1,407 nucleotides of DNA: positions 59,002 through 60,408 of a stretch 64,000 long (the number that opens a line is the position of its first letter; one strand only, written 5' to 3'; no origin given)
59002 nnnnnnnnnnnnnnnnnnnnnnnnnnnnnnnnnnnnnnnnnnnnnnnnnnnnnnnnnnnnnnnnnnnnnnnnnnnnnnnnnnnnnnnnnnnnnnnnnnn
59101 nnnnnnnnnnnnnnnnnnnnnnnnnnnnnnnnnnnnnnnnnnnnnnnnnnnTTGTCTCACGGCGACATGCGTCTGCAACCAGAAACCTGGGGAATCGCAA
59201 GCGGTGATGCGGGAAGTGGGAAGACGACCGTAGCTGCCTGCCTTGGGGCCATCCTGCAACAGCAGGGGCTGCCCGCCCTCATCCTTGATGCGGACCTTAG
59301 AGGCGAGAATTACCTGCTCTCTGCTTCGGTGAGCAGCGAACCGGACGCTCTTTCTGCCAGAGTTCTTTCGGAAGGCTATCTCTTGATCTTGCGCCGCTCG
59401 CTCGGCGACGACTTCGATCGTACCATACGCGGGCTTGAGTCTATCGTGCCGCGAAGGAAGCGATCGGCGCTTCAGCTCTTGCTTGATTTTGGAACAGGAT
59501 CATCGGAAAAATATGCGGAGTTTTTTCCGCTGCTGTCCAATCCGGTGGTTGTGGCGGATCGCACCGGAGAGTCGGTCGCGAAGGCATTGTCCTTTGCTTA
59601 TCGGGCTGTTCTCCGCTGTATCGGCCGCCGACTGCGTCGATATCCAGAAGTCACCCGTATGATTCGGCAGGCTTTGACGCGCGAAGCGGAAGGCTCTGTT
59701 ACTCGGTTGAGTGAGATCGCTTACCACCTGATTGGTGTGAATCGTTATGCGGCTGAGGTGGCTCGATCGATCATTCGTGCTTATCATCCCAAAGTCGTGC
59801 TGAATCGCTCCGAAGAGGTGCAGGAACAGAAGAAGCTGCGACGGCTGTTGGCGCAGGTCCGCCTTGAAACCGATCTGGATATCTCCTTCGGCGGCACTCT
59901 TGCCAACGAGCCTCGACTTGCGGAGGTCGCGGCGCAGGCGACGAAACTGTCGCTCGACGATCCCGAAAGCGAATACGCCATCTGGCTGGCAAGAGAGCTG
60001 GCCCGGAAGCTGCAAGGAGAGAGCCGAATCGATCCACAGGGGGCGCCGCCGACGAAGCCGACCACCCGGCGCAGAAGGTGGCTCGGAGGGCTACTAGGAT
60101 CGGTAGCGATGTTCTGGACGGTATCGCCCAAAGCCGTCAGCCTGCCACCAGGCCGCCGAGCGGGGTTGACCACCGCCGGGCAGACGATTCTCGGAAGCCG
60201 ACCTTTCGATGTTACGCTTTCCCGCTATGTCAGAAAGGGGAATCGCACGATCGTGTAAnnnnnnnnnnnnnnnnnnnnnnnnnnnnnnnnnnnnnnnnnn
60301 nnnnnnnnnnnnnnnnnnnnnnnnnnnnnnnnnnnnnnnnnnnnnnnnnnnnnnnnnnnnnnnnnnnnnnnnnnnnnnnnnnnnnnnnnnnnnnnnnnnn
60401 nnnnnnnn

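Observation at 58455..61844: Sigma-54-controlled REC - MinD/BY-kinase-like ATPase - FemAB/CelD-like GNAT module next to its likely bEBP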

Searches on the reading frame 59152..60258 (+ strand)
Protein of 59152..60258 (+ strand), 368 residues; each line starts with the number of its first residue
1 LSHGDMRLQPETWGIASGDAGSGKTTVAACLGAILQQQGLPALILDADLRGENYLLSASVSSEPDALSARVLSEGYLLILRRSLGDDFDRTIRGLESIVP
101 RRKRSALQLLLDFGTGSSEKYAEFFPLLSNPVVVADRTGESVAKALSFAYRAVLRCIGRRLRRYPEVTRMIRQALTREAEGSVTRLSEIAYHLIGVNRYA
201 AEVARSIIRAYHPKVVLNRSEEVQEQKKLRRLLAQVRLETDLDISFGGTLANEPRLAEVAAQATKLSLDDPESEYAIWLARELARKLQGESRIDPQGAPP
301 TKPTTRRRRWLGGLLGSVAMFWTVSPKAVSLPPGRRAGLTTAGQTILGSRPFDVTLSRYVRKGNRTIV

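Call 3: search_protein_families(library=pfam, proteins=[window:59152-60258:+], max_evalue=0.01)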
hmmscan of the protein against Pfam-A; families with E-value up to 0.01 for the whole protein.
window:59152-60258:+ (368 aa): 5 families
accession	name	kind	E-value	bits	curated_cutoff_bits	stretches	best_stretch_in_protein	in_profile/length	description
PF01656.29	CbiA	-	3.4e-08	33.9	25.4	1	15-214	3-86/125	CobQ/CobB/MinD/ParA nucleotide binding domain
PF10609.15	ParA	-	3.5e-05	23.8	27.1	1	14-53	7-46/246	NUBPL iron-transfer P-loop NTPase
PF08806.17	Sep15_SelM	-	0.0043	17.5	26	1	152-174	2-24/75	Sep15/SelM redox domain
PF16575.11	CLP1_P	-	0.0047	17.2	26.6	0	18-61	1-44/188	mRNA cleavage and polyadenylation factor CLP1 P-loop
PF13401.12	AAA_22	-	0.0057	17.4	27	0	13-72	7-55/130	AAA domain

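Call 4: search_protein_families(library=ncbifam, proteins=[window:59152-60258:+], max_evalue=0.01)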
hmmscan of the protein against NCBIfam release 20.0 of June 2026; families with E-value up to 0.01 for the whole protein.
window:59152-60258:+ (368 aa): 6 families
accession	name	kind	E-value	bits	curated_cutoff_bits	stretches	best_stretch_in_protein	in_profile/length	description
TIGR01969.1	minD_arch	subfamily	4.1e-07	29.4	201.75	1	15-61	5-51/251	cell division ATPase MinD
NF041136.1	MrpORP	equivalog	7.5e-05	22.2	450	1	14-53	9-48/365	iron-sulfur cluster carrier protein MrpORP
NF041546.1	ParA_partition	equivalog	0.0002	21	180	1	20-51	9-40/203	ParA family partition ATPase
TIGR03371.1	cellulose_yhjQ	equivalog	0.0008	19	157.85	1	15-50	6-41/246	cellulose biosynthesis protein BcsQ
TIGR01007.1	eps_fam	subfamily_domain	0.0013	18.3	108.05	1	14-51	21-58/204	polysaccharide biosynthesis tyrosine autokinase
TIGR01968.1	minD_bact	equivalog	0.0035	16.7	212.9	1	15-50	6-41/261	septum site-determining protein MinD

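Call 8: find_homologous_proteins(query=window:59152-60258:+)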
Query window:59152-60258:+ (368 aa): 4 proteins with E <= 0.001 among 8000 candidates.
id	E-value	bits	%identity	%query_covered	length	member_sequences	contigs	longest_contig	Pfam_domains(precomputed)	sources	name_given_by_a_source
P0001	7.5e-230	780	100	99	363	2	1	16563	PF01656.30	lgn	-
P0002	3.8e-137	475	67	87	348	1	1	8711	PF01656.30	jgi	jgi:MinD-like ATPase involved in chromosome partitioning or flagellar assembly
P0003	3.9e-129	449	62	89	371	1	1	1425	-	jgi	jgi:MinD-like ATPase involved in chromosome partitioning or flagellar assembly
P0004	3.6e-118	413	59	92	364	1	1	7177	PF01656.30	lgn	-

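Call 9: find_encoding_contigs(protein=P0001, flank=10000)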
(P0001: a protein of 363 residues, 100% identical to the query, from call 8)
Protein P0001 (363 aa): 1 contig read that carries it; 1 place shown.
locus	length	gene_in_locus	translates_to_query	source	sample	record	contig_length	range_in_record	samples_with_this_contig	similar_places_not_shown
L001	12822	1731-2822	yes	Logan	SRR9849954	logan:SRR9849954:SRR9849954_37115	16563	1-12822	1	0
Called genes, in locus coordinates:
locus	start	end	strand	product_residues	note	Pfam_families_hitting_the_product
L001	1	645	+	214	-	?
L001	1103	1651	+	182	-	PF00072:Response_reg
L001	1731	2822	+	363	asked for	PF01656:CbiA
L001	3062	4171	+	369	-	PF13480:Acetyltransf_6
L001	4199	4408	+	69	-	-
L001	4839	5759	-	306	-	PF23914:TPR_CcmH_CycH, PF13432:TPR_16, PF07719:TPR_2 (weak), PF13424:TPR_12, PF13414:TPR_11, PF13371:TPR_9 (weak), PF00515:TPR_1, PF07719:TPR_2, +15 more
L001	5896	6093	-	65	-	-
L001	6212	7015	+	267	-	-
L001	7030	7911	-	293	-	PF00753:Lactamase_B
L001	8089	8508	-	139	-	PF01894:YjbQ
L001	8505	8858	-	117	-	PF01242:PTPS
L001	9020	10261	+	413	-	PF07670:Gate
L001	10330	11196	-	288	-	PF01261:AP_endonuc_2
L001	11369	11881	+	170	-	-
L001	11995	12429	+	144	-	-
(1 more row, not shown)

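Call 10: find_encoding_contigs(protein=P0002, flank=10000)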
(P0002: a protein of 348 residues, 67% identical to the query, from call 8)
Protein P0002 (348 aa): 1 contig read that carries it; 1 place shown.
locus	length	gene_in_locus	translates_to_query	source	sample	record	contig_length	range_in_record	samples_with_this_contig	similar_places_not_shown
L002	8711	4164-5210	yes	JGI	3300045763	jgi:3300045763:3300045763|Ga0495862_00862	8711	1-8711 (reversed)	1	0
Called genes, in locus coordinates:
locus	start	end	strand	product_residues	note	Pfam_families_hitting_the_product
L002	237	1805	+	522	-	PF00072:Response_reg (weak), PF00989:PAS (weak), PF08448:PAS_4, PF13426:PAS_9 (weak), PF00512:HisKA, PF02518:HATPase_c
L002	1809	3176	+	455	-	PF00072:Response_reg, PF01078:Mg_chelatase (faint), PF00158:Sigma54_activat, PF14532:Sigma54_activ_2, PF00004:AAA (faint), PF07728:AAA_5, PF25601:AAA_lid_14, PF02954:HTH_8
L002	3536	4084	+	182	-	PF00072:Response_reg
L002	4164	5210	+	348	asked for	PF01656:CbiA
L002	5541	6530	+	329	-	PF13480:Acetyltransf_6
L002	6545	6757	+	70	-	-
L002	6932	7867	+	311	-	PF01073:3Beta_HSD, PF01370:Epimerase, PF02719:Polysacc_synt_2, PF04321:RmlD_sub_bind, PF05368:NmrA, PF13460:NAD_binding_10, PF16363:GDP_Man_Dehyd, PF07993:NAD_binding_4, +1 more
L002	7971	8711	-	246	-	?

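Call 11: find_encoding_contigs(protein=P0004, flank=10000)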
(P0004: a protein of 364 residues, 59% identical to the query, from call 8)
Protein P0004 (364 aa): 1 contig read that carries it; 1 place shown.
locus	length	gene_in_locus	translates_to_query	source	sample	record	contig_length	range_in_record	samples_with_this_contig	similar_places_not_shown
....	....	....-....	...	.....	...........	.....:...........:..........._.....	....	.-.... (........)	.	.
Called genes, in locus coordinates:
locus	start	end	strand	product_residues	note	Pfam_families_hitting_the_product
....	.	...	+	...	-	?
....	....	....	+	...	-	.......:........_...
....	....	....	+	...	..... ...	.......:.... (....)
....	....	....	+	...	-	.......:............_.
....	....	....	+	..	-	-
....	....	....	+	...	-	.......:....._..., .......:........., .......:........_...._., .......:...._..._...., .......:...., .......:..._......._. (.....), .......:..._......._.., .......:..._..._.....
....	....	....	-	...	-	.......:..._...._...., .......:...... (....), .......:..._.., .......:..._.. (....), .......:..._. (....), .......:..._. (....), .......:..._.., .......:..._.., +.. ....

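Call 30: search_protein_representatives(alignment_id=A1)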
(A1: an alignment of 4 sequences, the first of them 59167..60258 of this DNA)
Query: 4 sequences, 364 profile positions. Proteins with E-value up to 0.001 (for the whole library): 385; up to 1e-10: 43; up to 1e-30: 1. The best 150 are listed.
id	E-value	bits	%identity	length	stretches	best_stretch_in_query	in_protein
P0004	1.5e-195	665.4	-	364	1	1-364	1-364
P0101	2.2e-22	95.7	-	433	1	7-287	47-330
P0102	4.1e-17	78.4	-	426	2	103-267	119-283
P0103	1.5e-16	76.5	-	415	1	7-287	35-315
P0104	4.8e-16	74.9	-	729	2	103-269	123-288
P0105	1.3e-15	73.4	-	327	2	98-289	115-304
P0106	8.5e-15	70.8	-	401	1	6-312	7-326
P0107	1.1e-14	70.4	-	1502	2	103-286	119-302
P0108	2.5e-14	69.2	-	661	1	8-267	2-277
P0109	6.2e-14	67.9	-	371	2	104-265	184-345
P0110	6.2e-14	67.9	-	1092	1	4-290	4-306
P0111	1.4e-13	66.7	-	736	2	87-274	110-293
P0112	3.9e-13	65.3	-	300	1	6-282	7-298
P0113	4.1e-13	65.2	-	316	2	102-276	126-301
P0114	4.3e-13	65.2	-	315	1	6-267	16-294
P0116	7.8e-13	64.3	-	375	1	9-265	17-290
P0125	6.5e-12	61.3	-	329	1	9-282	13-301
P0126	8.0e-12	61.0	-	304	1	6-231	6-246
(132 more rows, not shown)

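Call 31: search_protein_families(library=pfam, proteins=[P0101, P0102, P0103, P0104, P0105, P0106, P0108, P0110, P0112, P0114], max_evalue=0.001)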
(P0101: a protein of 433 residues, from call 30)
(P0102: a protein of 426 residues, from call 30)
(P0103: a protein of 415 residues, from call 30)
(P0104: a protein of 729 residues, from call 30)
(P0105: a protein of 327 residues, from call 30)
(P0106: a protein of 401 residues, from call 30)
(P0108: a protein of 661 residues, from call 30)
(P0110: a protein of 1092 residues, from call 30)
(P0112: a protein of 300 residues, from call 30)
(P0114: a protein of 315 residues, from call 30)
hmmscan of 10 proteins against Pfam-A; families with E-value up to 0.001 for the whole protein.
P0101 (433 aa): 0 families

P0102 (426 aa): 5 families
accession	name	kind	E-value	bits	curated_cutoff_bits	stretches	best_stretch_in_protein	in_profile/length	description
PF01656.29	CbiA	-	3.9e-13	49.9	25.4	1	10-276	3-124/125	CobQ/CobB/MinD/ParA nucleotide binding domain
PF10609.15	ParA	-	5.1e-11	42.9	27.1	1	6-57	4-55/246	NUBPL iron-transfer P-loop NTPase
PF13614.12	AAA_31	-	1.3e-06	28.9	27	1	9-124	5-125/177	AAA domain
PF02374.21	ArsA_ATPase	-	0.00015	21.5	24.3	1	12-43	7-38/305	Anion-transporting ATPase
PF00142.24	Fer4_NifH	-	0.00078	19.4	25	0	13-43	7-37/271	4Fe-4S iron sulfur cluster binding proteins, NifH/frxC family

P0103 (415 aa): 0 families

P0104 (729 aa): 25 families
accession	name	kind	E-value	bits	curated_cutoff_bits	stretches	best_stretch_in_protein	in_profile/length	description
PF07719.23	TPR_2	-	9.5e-26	88.2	27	0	642-670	6-34/34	Tetratricopeptide repeat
PF13432.12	TPR_16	-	1.1e-23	83.7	32.7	3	510-563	7-60/65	Tetratricopeptide repeat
PF00515.34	TPR_1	-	7.6e-21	73.4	27.8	0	643-670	7-34/34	Tetratricopeptide repeat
PF10609.15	ParA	-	2.5e-17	63.6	27.1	1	9-160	4-153/246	NUBPL iron-transfer P-loop NTPase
PF13181.12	TPR_8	-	7.1e-16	57.4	25.7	0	642-670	6-34/34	Tetratricopeptide repeat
PF14559.12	TPR_19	-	8.9e-15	55.2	25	0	514-574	5-65/68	Tetratricopeptide repeat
PF13424.12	TPR_12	-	8.7e-14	51.9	30.1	0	500-561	3-72/77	Tetratricopeptide repeat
PF13614.12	AAA_31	-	2.8e-13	50.6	27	1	9-153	2-150/177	AAA domain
PF01656.29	CbiA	-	4e-13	49.9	25.4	1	11-115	1-54/125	CobQ/CobB/MinD/ParA nucleotide binding domain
PF13428.12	TPR_14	-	7.1e-13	48.3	23.5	0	611-639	9-37/44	Tetratricopeptide repeat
PF13174.12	TPR_6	-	5e-10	39.8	26.3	0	573-600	4-31/33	Tetratricopeptide repeat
PF12895.13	ANAPC3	-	1.3e-09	38.6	27.2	2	571-626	25-79/82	Anaphase-promoting complex, cyclosome, subunit 3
PF25062.1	ARM_TT21_N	-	2.3e-09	37.8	40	1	547-691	6-155/222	Tetratricopeptide repeat protein 21 N-terminal ARM repeat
PF23914.1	TPR_CcmH_CycH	-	3.6e-08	33.8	42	0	467-561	51-148/158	Cytochrome c-type biogenesis protein H TPR domain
PF13371.12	TPR_9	-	6.7e-08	32.9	35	0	607-645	33-71/73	Tetratricopeptide repeat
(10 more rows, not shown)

P0105 (327 aa): 5 families
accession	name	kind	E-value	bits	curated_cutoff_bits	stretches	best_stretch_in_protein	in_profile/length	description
PF01656.29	CbiA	-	1.5e-14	54.5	25.4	1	11-200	3-54/125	CobQ/CobB/MinD/ParA nucleotide binding domain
PF10609.15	ParA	-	2.9e-12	47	27.1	1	8-58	5-55/246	NUBPL iron-transfer P-loop NTPase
PF13614.12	AAA_31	-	7.4e-08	33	27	1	8-98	3-93/177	AAA domain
PF02374.21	ArsA_ATPase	-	4.1e-05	23.4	24.3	1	12-44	6-38/305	Anion-transporting ATPase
PF09140.17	MipZ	-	0.00032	20.5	20.7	1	8-55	2-49/262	ATPase MipZ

P0106 (401 aa): 5 families
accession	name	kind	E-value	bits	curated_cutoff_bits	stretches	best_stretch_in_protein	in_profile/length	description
PF01656.29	CbiA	-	4e-09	36.9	25.4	1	10-199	2-54/125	CobQ/CobB/MinD/ParA nucleotide binding domain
PF10609.15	ParA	-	8.4e-09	35.6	27.1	1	10-61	7-58/246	NUBPL iron-transfer P-loop NTPase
PF02374.21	ArsA_ATPase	-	4.8e-05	23.1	24.3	1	11-40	5-34/305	Anion-transporting ATPase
PF06564.18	CBP_BcsQ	-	0.00017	21.6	21.3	0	10-44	5-39/234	Cellulose biosynthesis protein BcsQ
PF13614.12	AAA_31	-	0.00092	19.6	27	0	14-47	9-42/177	AAA domain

P0108 (661 aa): 4 families
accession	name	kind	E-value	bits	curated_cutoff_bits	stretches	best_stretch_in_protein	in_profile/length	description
PF01656.29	CbiA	-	1.5e-13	51.3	25.4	1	3-262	2-116/125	CobQ/CobB/MinD/ParA nucleotide binding domain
PF10609.15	ParA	-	1.7e-09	37.9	27.1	1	6-150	10-153/246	NUBPL iron-transfer P-loop NTPase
PF02374.21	ArsA_ATPase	-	4e-05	23.4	24.3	1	2-37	3-38/305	Anion-transporting ATPase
PF13614.12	AAA_31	-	7.4e-05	23.2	27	1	6-39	8-41/177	AAA domain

P0110 (1092 aa): 4 families
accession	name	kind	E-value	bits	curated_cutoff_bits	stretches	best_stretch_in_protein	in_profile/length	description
PF01656.29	CbiA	-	2.9e-12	47.1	25.4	1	9-277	2-125/125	CobQ/CobB/MinD/ParA nucleotide binding domain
PF10609.15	ParA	-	1.2e-11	44.9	27.1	1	9-157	7-154/246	NUBPL iron-transfer P-loop NTPase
PF13614.12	AAA_31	-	0.00021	21.7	27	1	7-66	3-63/177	AAA domain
PF02374.21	ArsA_ATPase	-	0.00047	19.9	24.3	1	8-43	3-38/305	Anion-transporting ATPase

P0112 (300 aa): 7 families
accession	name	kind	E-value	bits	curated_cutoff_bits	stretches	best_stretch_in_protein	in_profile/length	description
PF10609.15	ParA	-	1.5e-16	61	27.1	1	8-157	5-153/246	NUBPL iron-transfer P-loop NTPase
PF01656.29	CbiA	-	2.7e-16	60.1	25.4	1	10-277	2-124/125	CobQ/CobB/MinD/ParA nucleotide binding domain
PF13614.12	AAA_31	-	9.2e-10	39.2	27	1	6-162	1-162/177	AAA domain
PF02374.21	ArsA_ATPase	-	3.6e-06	26.9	24.3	1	6-44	1-38/305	Anion-transporting ATPase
PF06564.18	CBP_BcsQ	-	2.9e-05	24.1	21.3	0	6-53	1-46/234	Cellulose biosynthesis protein BcsQ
PF09140.17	MipZ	-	4.2e-05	23.4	20.7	1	9-52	3-46/262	ATPase MipZ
PF00142.24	Fer4_NifH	-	8.8e-05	22.5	25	1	14-63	7-56/271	4Fe-4S iron sulfur cluster binding proteins, NifH/frxC family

P0114 (315 aa): 4 families
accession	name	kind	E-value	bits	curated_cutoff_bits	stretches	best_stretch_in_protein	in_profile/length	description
PF10609.15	ParA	-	7.6e-14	52.2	27.1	1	15-164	3-151/246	NUBPL iron-transfer P-loop NTPase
PF01656.29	CbiA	-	2.1e-12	47.6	25.4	1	19-284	2-121/125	CobQ/CobB/MinD/ParA nucleotide binding domain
PF13614.12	AAA_31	-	4.9e-11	43.3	27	1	18-164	4-155/177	AAA domain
PF02374.21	ArsA_ATPase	-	4.9e-05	23.1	24.3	1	20-53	5-38/305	Anion-transporting ATPase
